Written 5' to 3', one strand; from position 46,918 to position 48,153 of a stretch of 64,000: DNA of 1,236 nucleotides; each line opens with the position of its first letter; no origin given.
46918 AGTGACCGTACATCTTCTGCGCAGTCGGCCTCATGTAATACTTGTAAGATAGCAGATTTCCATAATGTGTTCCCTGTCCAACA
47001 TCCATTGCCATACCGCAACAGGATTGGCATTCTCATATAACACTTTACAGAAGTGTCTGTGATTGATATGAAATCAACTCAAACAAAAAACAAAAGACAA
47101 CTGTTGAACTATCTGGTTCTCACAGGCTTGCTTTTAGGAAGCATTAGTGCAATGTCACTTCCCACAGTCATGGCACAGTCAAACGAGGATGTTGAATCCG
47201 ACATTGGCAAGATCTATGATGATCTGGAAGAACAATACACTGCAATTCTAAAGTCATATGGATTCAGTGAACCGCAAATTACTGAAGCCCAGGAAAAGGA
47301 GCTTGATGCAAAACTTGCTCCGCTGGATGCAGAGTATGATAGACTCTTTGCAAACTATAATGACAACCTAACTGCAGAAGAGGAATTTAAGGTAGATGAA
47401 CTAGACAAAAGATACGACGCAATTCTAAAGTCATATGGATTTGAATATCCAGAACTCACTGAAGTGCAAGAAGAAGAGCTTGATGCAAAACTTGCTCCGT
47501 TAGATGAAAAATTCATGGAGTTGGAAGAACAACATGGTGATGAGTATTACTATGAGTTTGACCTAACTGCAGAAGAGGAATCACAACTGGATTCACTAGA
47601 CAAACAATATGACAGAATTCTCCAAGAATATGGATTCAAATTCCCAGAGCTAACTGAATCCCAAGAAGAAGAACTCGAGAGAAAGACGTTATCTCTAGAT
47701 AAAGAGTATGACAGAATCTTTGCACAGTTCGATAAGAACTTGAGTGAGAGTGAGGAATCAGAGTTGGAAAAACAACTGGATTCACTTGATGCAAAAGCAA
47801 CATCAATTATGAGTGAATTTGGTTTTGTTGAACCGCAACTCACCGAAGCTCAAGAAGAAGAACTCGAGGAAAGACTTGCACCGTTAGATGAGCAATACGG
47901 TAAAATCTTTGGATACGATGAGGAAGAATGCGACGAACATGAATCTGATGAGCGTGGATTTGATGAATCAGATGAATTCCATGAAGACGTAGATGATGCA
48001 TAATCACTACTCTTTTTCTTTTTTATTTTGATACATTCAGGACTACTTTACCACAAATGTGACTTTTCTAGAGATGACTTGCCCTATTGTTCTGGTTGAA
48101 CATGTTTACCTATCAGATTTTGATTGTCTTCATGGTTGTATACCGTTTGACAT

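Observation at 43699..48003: Sensor kinase ectodomain and a secreted protein share an unnamed acidic repeat, within a kinase / receiver / wHTH / secreted-protein module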

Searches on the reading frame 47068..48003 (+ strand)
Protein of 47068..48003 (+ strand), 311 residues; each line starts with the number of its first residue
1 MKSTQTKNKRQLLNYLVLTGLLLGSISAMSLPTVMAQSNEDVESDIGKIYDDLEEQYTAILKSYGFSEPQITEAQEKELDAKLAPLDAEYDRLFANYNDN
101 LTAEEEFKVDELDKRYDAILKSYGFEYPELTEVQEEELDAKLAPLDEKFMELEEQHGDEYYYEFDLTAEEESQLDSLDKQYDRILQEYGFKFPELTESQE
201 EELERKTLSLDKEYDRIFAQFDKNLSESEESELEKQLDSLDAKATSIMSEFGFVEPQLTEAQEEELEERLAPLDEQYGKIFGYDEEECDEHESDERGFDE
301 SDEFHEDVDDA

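Call 3: search_protein_families(library=pfam, proteins=[window:47068-48003:+], max_evalue=1)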
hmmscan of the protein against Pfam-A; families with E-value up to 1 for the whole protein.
window:47068-48003:+ (311 aa): 11 families
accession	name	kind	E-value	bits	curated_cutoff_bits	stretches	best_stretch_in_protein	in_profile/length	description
PF19962.4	EAD9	-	3.3e-06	27.2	25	2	195-240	3-48/62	Effector-associated domain 9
PF09720.15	Unstab_antitox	-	2.5e-05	24.6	23.3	1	255-273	23-41/54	Putative addiction module component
PF01698.23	SAM_LFY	-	0.0012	19.1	25.2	0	245-277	20-52/80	Floricaula / Leafy protein SAM domain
PF10087.14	DUF2325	-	0.0077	16.8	33.6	0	175-206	9-43/94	Uncharacterized protein conserved in bacteria (DUF2325)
PF09079.17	Cdc6_C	-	0.038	14.4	25.1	0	104-134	26-56/96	CDC6, C terminal winged helix domain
PF18035.6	Bap31_Bap29_C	-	0.039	14.4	30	0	86-108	27-49/52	Bap31/Bap29 cytoplasmic coiled-coil domain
PF20203.3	DUF6565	-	0.08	13.7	24.5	1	93-121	27-55/86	Domain of unknown function (DUF6565)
PF07238.19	PilZ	-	0.14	12.9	22.5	0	183-206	78-99/102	PilZ domain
PF14362.11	DUF4407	-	0.26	11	31.3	0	40-188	107-225/297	Domain of unknown function (DUF4407)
PF02317.23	Octopine_DH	-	0.61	10.5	30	0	151-203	28-80/150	NAD/NADP octopine/nopaline dehydrogenase, alpha-helical domain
PF04521.18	Viral_P18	-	0.89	9.8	25.9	0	71-106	86-121/137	ssRNA positive strand viral 18kD cysteine rich protein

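Call 7: find_homologous_proteins(query=window:47068-48003:+, max_evalue=0.001)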
Query window:47068-48003:+ (311 aa): 15 proteins with E <= 0.001 among 7327 candidates.
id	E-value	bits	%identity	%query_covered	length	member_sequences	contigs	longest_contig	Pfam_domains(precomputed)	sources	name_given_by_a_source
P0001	1.1e-188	644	100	100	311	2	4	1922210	PF19962.5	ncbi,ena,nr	ncbi:MAG: hypothetical protein GKS07_01235 [Nitrosopumilus sp.]|nr:MAG: hypothetical protein GKS07_0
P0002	4.9e-142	491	81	98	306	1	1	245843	-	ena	-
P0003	6.0e-126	438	76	92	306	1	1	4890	PF19962.5,PF09720.16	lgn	-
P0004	5.2e-125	435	73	95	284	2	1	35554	PF19962.5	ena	-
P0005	1.1e-120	421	73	93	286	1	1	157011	PF19962.5,PF09720.16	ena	-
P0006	1.1e-119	418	72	100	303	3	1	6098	PF09720.16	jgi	-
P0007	1.2e-102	362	63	96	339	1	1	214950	-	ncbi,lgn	-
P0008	4.9e-85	304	59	90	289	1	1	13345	PF01698.24,PF09720.16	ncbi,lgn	-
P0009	3.6e-74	268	51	91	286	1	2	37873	-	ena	-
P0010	3.6e-65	239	47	93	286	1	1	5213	PF09720.16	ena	-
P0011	6.5e-65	238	47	93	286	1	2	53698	PF09720.16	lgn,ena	-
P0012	3.5e-52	196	48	89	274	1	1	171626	-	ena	-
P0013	1.8e-48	184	51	47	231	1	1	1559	-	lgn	-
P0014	6.5e-8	51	26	65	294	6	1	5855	-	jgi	-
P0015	1.0e-6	47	27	72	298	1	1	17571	-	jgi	-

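Call 12: find_encoding_contigs(protein=P0012, flank=8000, max_places=3)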
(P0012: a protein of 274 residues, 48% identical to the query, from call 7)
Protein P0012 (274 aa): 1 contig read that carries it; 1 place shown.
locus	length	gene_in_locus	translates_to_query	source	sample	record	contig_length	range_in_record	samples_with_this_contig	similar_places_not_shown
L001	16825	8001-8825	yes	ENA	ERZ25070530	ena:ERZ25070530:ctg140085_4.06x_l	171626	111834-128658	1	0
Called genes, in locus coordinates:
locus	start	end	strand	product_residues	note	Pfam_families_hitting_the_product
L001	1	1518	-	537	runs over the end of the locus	PF02743:dCache_1, PF00512:HisKA, PF02518:HATPase_c, PF14501:HATPase_c_5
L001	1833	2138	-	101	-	PF01037:AsnC_trans_reg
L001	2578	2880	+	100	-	PF01638:HxlR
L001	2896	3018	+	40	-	-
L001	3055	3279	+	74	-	-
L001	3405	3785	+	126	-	PF00903:Glyoxalase (weak), PF22677:Ble-like_N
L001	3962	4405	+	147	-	PF00903:Glyoxalase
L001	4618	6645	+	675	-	PF00512:HisKA, PF02518:HATPase_c, PF14501:HATPase_c_5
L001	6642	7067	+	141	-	PF00072:Response_reg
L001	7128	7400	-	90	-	-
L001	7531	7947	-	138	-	-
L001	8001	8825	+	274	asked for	-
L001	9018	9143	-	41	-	-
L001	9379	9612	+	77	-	-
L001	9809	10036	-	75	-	-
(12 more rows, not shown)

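Call 13: find_encoding_contigs(protein=P0009, flank=8000, max_places=3)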
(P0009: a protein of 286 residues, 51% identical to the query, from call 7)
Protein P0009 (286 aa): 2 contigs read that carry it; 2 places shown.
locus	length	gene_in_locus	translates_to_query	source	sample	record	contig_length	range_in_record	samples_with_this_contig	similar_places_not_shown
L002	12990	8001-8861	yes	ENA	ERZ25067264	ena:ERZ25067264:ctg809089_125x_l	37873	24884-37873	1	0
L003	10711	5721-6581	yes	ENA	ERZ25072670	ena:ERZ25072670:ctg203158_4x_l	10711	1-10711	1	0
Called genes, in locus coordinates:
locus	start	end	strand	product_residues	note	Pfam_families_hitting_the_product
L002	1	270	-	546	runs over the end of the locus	-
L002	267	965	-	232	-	PF02463:SMC_N (faint), PF00005:ABC_tran, PF13304:AAA_21 (faint)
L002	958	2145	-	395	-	PF12704:MacB_PCD, PF02687:FtsX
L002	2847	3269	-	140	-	-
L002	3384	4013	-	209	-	PF12762:DDE_Tnp_IS1595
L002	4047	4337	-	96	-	PF12760:Zn_ribbon_IS1595 (weak)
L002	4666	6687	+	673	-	PF00512:HisKA, PF02518:HATPase_c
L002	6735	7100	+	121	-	PF00072:Response_reg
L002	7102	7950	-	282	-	-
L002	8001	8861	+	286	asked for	-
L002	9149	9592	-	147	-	PF13358:DDE_3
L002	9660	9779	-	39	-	-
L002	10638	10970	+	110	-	-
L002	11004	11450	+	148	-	-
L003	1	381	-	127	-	?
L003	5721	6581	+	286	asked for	-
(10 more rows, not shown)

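Call 25: predict_structure(alignment_id=A2)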
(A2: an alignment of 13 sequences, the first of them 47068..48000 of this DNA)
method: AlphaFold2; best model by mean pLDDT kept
length: 311 residues; sequences in the alignment: 13
mean_pLDDT: 72.2   pTM: 0.39
mean pLDDT of the five models: 72.2, 70.8, 70.2, 67.4, 66.8
residues with pLDDT >= 90: 84; 70-90: 130; 50-70: 19; < 50: 78
segments of 3 or more residues with pLDDT < 50: 1-43, 157-163, 284-311
pLDDT, mean of each block of 10 residues (from residue 1): 29 35 27 29 60 83 84 85 87 72 84 86 83 84 79 53 63 91 94 90 91 90 91 95 94 91 95 89 47 30 32 40
secondary structure, 60 per line:
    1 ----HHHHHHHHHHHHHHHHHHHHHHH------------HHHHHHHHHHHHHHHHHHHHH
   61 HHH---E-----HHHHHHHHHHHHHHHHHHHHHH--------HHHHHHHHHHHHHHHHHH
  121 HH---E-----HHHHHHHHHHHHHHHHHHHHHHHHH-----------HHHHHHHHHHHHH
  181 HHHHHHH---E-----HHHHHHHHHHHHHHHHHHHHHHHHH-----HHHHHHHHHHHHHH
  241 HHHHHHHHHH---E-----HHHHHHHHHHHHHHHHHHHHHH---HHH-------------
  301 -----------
elements in order: H5-27 H40-63 H73-94 H103-122 H132-156 H168-187 H197-221 H227-250 H260-281

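Call 28: search_protein_families(library=ncbifam, proteins=[window:47068-48003:+], max_evalue=1)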
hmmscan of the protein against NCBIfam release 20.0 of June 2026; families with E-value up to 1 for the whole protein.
window:47068-48003:+ (311 aa): 6 families
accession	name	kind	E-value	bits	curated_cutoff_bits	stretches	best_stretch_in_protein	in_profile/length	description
NF047865.1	rSAM_PapB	equivalog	0.0036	16.6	340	1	53-120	168-235/330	PapB family radical SAM/SPASM ranthipeptide maturase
TIGR03007.1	pepcterm_ChnLen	equivalog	0.0082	14.4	278.85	1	98-242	245-392/498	XrtA system polysaccharide chain length determinant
TIGR00355.1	purH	equivalog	0.011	14.7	528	1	55-108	145-197/511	bifunctional phosphoribosylaminoimidazolecarboxamide formyltransferase/IMP cyclohydrolase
NF008823.0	PRK11873.1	subfamily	0.2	11.1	263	0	54-82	211-239/272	arsenite methyltransferase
TIGR00216.1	ispH_lytB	equivalog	0.2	10.8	187.85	0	224-266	47-89/282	4-hydroxy-3-methylbut-2-enyl diphosphate reductase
TIGR01843.1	type_I_hlyD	subfamily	0.2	10.6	208.65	1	180-251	112-180/422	HlyD family type I secretion periplasmic adaptor subunit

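Call 30: find_encoding_contigs(protein=P0015, flank=9000, max_places=3)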
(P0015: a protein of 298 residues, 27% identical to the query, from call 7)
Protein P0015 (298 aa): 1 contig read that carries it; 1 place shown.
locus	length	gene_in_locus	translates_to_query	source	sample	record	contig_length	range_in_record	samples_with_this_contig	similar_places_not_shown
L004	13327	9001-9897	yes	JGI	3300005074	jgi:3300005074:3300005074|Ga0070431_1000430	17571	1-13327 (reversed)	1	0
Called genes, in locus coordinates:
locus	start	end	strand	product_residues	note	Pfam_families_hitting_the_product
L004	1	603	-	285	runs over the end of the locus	PF00294:PfkB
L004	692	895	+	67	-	-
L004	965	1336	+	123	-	-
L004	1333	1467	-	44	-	-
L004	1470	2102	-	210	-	PF01813:ATP-synt_D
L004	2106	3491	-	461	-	PF02874:ATP-synt_ab_N, PF00006:ATP-synt_ab, PF22919:ATP-synt_VA_C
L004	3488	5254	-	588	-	PF02874:ATP-synt_ab_N, PF16886:ATP-synt_ab_Xtn, PF00006:ATP-synt_ab, PF22919:ATP-synt_VA_C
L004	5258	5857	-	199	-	PF01991:vATP-synt_E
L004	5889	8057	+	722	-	PF01496:V_ATPase_I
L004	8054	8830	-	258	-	PF00581:Rhodanese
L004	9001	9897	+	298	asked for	-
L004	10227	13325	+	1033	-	?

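Call 32: fold_search(model_id=the predicted structure, library=pdb)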
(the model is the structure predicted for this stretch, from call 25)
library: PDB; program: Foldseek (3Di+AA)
matches with E <= 10: 9; with E <= 0.001: 0
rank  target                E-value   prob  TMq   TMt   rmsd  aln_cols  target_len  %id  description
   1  4d8j_G                3.1e+00  0.02  0.09  0.15  23.0       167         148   16  Structure of E. coli MatP-mats complex (released 2012-11-21)
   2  8toq_A                3.7e+00  0.08  0.13  0.07  17.2       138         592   14  ACE2-peptide 1 complex (released 2024-02-07)
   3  8wlo_E                4.9e+00  0.02  0.11  0.06  20.7       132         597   17  Cryo-EM structure of SARS-CoV-2 prototype spike protein in complex with hippopotamus ACE2 (released 2024-03-27)
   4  6dkm_D                5.9e+00  0.13  0.13  0.47  10.5       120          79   20  DHD131 (released 2018-12-19)
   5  9ux7_A                6.6e+00  0.01  0.11  0.07  23.6       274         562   16  CryoEM Structure of LmuAB-DNA complex (released 2026-03-25)
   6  8iyj_i                8.4e+00  0.02  0.10  0.12  20.7       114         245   10  Cryo-EM structure of the 48-nm repeat doublet microtubule from mouse sperm (released 2023-07-05)
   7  7xw8                  8.4e+00  0.01  0.09  0.05  24.2       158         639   20  Crystal structure of Lysine Specific Demethylase 1 (LSD1) with TAK-418 distomer, FAD-adduct (released 2022-10-12)
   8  8btq_A                8.9e+00  0.01  0.11  0.15  21.6       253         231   13  Small molecule stabilizer for 14-3-3/ChREBP (Cmd1-soaking) (released 2024-05-01)
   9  6dkm_H                9.5e+00  0.09  0.12  0.49   9.3       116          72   19  DHD131 (released 2018-12-19)

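Call 46: find_related_loci(query=A2, collection=genome_contigs, flank=7000)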
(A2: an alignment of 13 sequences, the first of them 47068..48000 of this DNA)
Query A2 (311 aa) in genome_contigs; peptide patterns used: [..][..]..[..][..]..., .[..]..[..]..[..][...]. (x = any residue, [..] = any of these).
332 stretches matched a pattern; 5 encode a relative of the query (tblastn E <= 1e-3); 5 distinct loci.
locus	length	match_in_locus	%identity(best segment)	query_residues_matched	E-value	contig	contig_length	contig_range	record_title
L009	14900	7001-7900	63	1-300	1e-105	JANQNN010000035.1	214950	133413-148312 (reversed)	MAG: Nitrosopumilaceae archaeon isolate PL23a_bin.18 k99_919963, whole genome shotgun sequence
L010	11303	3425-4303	58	3-300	6e-96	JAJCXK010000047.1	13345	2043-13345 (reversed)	MAG: Nitrosopumilus sp. isolate OFTM383 OFTM383_46, whole genome shotgun sequence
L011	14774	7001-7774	42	1-277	5e-53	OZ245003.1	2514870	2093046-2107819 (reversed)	MAG: Nitrosopumilus sp. isolate 06edd2f6-c94f-48aa-9bd1-1087b5d73af3 genome assembly, chromosome: 1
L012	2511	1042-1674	55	1-281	5e-41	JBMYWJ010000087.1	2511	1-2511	MAG: Nitrosopumilus sp. isolate ME_XS_2210_bin_50 ME_XS_2210_bin_50_87, whole genome shotgun sequence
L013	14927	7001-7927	32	70-285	2e-10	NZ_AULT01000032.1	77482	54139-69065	Oceanospirillum beijerinckii DSM 7166 H579DRAFT_scaffold00025.25_C, whole genome shotgun sequence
